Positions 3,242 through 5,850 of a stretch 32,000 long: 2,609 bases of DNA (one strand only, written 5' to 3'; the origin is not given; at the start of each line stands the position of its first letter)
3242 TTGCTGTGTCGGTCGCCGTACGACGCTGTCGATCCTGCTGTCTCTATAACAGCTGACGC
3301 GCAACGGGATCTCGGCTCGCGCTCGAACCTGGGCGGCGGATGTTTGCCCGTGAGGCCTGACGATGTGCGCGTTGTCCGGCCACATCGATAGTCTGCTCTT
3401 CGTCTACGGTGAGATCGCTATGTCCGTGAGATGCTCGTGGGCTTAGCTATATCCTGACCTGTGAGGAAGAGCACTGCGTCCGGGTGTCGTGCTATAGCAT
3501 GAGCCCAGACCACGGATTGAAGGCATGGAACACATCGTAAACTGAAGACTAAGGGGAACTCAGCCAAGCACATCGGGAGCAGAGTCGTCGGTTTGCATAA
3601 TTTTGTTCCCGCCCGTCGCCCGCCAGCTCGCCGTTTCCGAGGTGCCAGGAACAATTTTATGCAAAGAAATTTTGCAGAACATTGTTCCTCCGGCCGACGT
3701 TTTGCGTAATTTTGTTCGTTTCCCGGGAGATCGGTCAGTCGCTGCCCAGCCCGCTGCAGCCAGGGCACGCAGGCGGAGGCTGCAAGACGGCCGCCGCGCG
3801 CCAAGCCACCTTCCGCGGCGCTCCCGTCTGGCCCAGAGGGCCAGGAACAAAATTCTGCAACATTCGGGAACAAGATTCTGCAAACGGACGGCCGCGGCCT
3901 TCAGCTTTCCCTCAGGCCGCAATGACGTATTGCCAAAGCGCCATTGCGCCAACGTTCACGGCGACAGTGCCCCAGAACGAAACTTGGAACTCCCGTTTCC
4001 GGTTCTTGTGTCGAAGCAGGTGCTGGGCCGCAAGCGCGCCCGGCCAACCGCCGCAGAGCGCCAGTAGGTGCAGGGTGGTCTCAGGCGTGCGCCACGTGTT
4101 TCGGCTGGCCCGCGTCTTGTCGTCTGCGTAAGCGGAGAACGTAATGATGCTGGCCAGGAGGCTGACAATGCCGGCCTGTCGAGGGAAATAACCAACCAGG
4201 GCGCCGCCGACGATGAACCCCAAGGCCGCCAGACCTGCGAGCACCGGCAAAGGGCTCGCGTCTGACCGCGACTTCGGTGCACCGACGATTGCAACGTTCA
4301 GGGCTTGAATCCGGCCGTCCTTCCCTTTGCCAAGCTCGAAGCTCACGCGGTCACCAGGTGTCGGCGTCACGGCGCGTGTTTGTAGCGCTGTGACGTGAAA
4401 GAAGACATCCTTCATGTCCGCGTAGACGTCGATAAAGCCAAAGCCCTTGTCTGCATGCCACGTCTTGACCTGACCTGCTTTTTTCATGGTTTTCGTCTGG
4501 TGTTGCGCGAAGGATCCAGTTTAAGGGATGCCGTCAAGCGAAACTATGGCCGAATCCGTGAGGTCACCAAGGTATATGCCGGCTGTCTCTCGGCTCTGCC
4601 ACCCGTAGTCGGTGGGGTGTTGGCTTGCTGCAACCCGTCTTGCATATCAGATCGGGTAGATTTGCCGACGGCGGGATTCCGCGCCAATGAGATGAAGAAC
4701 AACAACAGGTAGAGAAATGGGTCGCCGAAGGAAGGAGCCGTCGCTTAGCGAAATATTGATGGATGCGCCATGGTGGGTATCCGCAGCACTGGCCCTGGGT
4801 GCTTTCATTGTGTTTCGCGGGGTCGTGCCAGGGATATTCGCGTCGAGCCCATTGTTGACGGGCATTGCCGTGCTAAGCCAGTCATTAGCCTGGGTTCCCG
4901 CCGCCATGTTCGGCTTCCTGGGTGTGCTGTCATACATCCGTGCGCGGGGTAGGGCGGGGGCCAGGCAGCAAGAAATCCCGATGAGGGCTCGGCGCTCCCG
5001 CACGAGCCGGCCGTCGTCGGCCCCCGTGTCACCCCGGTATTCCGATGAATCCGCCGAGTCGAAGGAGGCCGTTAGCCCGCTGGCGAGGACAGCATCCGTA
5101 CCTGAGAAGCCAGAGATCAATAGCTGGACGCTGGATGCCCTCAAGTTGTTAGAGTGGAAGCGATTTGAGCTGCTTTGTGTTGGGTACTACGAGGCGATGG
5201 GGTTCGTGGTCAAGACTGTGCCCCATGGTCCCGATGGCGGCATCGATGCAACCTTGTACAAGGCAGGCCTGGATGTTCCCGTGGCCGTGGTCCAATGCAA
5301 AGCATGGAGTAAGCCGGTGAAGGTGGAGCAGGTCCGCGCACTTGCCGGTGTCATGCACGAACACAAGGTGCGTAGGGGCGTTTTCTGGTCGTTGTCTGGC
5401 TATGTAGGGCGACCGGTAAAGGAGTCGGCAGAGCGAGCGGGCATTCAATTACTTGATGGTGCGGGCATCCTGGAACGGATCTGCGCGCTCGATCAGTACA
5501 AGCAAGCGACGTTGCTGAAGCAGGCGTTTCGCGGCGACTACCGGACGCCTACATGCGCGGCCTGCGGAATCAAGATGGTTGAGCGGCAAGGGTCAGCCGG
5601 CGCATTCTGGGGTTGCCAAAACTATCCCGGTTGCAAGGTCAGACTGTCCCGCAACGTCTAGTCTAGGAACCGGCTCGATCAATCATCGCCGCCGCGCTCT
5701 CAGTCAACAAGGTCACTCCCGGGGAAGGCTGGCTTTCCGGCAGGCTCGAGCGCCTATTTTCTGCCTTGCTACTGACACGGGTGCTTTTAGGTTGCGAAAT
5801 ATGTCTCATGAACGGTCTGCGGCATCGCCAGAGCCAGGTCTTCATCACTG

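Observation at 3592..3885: Six-copy array of a ~19-bp site in a convergent intergenic gap, with a further copy 27 kb away next to a recombinase gene: possible mobile-element borders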

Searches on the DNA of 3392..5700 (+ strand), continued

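Call 64: get_annotated_region(hit=H55, flank=3000)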
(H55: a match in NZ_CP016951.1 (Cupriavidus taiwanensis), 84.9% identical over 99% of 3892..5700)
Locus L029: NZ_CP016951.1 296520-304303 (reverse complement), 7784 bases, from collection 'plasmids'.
description: Cupriavidus taiwanensis strain SWF66294 plasmid unnamed, complete sequence
organism: Cupriavidus taiwanensis (NCBI taxid 164546)
taxonomy: Bacteria; Pseudomonadota; Betaproteobacteria; Burkholderiales; Burkholderiaceae; Cupriavidus; Cupriavidus taiwanensis
host: -; source: Mimosa,single cell,nodules; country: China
typing (MOB-suite, as given by PLSDB): conjugative; relaxase MOBH,MOBP; mating-pair formation MPF_T
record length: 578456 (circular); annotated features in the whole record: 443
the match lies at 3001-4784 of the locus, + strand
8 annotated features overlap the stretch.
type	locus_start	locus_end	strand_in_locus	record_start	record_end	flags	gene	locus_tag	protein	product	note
CDS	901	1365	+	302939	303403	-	-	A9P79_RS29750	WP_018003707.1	PliI family lysozyme inhibitor of I-type lysozyme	-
CDS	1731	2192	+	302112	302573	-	-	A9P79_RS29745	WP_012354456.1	excisionase family DNA-binding protein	-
CDS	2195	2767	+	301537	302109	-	-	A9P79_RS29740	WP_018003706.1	PIN domain-containing protein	-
CDS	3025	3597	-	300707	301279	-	-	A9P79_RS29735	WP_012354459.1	cold shock and DUF1294 domain-containing protein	-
CDS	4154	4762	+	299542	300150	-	-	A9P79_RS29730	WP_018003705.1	restriction endonuclease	GO:0009307 - DNA restriction-modification system [Evidence IEA]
CDS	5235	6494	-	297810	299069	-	-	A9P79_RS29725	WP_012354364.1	IS256 family transposase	-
CDS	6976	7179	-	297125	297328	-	-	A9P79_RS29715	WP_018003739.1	hypothetical protein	-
CDS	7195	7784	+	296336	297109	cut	-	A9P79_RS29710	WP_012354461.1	SDR family NAD(P)-dependent oxidoreductase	-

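Call 65: get_annotated_region(hit=H54, flank=3000)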
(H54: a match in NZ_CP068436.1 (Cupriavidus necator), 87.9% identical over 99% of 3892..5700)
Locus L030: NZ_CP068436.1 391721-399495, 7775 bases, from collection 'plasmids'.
description: Cupriavidus necator strain C39. plasmid p1, complete sequence
organism: Cupriavidus necator (NCBI taxid 106590)
taxonomy: Bacteria; Pseudomonadota; Betaproteobacteria; Burkholderiales; Burkholderiaceae; Cupriavidus; Cupriavidus necator
host: -; source: heavy metal containmented soil; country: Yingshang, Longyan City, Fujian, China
typing (MOB-suite, as given by PLSDB): non-mobilizable; replicon IncP
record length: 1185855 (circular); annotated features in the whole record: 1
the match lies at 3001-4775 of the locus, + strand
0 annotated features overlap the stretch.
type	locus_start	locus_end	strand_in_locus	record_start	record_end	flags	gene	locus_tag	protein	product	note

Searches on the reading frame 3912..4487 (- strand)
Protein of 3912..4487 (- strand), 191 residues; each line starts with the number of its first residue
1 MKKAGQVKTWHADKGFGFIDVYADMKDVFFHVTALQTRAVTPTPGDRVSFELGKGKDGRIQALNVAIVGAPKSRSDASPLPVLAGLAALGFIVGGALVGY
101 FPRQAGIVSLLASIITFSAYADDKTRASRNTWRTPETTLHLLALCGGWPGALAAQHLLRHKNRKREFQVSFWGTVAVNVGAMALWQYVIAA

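Call 11: search_protein_families(library=pfam, proteins=[window:3912-4487:-], max_evalue=0.01)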
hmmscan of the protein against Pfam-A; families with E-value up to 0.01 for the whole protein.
window:3912-4487:- (191 aa): 2 families
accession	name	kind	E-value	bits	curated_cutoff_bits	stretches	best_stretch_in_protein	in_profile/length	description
PF06961.18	DUF1294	-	4.5e-23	81.7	25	1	113-167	1-55/55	Protein of unknown function (DUF1294)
PF00313.28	CSD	-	2.2e-13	50.3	27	1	4-66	2-64/66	'Cold-shock' DNA-binding domain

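Call 13: find_encoding_contigs(protein=window:3912-4487:-, flank=10000, max_places=10)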
Protein window:3912-4487:- (191 aa): 24 contigs read that carry it; 3 places shown.
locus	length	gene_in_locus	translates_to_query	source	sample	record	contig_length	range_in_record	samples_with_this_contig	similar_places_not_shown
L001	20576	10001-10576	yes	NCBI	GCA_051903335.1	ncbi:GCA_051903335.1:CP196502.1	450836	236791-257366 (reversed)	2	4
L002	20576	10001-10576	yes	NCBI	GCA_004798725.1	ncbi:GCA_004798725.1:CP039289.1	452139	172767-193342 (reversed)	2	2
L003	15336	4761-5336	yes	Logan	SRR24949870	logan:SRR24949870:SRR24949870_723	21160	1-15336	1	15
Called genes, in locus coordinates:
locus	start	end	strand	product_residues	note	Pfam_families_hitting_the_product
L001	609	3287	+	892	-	PF12419:DUF3670, PF00176:SNF2-rel_dom, PF00271:Helicase_C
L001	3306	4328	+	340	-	-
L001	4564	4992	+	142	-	-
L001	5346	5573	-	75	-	-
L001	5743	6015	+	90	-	-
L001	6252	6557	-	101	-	PF05016:ParE_toxin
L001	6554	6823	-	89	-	PF03693:ParD_antitoxin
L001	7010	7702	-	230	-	-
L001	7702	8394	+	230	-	PF18754:Nmad3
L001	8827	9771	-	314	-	PF04471:Mrr_cat, PF01396:Zn_ribbon_Top1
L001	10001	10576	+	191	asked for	PF00313:CSD, PF06961:DUF1294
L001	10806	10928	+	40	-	-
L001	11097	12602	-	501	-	-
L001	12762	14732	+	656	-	PF02463:SMC_N, PF11398:DUF2813 (faint), PF13175:AAA_15, PF13476:AAA_23, PF13304:AAA_21 (weak), PF13175:AAA_15 (weak), PF13304:AAA_21, PF20469:OLD-like_TOPRIM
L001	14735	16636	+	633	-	PF00580:UvrD-helicase, PF13245:AAA_19, PF13361:UvrD_C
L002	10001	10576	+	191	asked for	PF00313:CSD, PF06961:DUF1294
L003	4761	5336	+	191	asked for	PF00313:CSD, PF06961:DUF1294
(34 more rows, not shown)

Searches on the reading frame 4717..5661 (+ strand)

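Call 11: search_protein_families(library=pfam, proteins=[window:4717-5661:+], max_evalue=0.01)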
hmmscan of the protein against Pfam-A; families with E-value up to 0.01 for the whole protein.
window:4717-5661:+ (314 aa): 3 families
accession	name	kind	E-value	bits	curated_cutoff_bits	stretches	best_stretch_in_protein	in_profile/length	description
PF04471.18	Mrr_cat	-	5.1e-27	94.7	21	1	145-253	4-113/115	Restriction endonuclease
PF01396.24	Zn_ribbon_Top1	-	4.1e-10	39.7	32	1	279-310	3-34/39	Topoisomerase DNA binding C4 zinc finger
PF22722.2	NA-iREase1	-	0.0059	17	27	0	154-225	5-76/106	NACHT-associated inactive Restriction Endonuclease 1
